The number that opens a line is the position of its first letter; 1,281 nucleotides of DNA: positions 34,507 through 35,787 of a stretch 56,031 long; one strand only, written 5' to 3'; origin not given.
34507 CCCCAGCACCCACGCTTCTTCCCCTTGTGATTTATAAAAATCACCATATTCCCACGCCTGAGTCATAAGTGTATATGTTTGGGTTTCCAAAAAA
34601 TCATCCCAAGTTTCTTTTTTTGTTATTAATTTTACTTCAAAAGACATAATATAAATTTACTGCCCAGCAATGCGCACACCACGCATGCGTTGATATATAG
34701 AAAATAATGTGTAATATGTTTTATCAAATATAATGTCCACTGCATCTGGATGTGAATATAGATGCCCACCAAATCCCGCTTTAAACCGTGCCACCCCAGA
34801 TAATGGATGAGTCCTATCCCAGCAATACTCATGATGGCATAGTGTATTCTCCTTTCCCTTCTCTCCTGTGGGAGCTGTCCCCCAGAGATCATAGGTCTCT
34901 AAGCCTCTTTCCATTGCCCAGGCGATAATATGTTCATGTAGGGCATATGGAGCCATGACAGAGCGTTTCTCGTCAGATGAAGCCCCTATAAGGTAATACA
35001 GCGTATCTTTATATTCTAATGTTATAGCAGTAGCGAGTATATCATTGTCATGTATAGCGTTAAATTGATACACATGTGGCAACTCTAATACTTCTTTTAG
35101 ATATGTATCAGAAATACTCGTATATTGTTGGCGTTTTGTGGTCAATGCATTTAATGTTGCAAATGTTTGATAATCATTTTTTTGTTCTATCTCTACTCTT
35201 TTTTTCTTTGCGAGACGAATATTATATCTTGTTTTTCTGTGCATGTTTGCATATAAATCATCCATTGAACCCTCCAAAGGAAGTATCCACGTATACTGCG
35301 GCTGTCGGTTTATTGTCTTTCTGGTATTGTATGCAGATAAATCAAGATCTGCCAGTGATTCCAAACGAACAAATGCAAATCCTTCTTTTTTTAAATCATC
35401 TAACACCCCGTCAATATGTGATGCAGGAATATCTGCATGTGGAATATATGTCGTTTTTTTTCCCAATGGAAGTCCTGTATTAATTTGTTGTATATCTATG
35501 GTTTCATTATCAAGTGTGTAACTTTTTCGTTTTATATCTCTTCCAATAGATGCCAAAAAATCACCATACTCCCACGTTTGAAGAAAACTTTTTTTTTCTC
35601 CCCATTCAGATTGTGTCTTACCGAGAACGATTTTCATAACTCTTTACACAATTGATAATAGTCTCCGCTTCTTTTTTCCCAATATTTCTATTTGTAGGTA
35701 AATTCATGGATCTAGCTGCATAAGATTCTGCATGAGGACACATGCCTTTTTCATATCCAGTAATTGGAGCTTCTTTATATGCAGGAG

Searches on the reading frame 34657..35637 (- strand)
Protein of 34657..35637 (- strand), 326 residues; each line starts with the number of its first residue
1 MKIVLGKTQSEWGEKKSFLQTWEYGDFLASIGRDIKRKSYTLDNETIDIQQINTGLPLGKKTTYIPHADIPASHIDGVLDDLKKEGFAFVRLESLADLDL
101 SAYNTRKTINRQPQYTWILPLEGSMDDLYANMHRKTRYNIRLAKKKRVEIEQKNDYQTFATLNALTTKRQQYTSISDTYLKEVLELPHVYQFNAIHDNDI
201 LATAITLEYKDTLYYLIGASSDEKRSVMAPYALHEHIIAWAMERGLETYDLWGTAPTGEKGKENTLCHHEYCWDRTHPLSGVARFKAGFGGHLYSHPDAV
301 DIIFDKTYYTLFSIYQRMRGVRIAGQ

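Call 86: search_protein_families(library=pfam, proteins=[window:34657-35637:-], max_evalue=0.0001)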
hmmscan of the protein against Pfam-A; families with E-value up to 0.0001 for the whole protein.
window:34657-35637:- (326 aa): 2 families
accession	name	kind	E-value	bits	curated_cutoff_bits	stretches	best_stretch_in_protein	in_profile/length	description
PF02388.22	FemAB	-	8.2e-21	74.7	24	2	197-313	303-402/406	FemAB family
PF13480.13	Acetyltransf_6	-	9.8e-08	32.7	22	1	192-253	75-136/143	Acetyltransferase (GNAT) domain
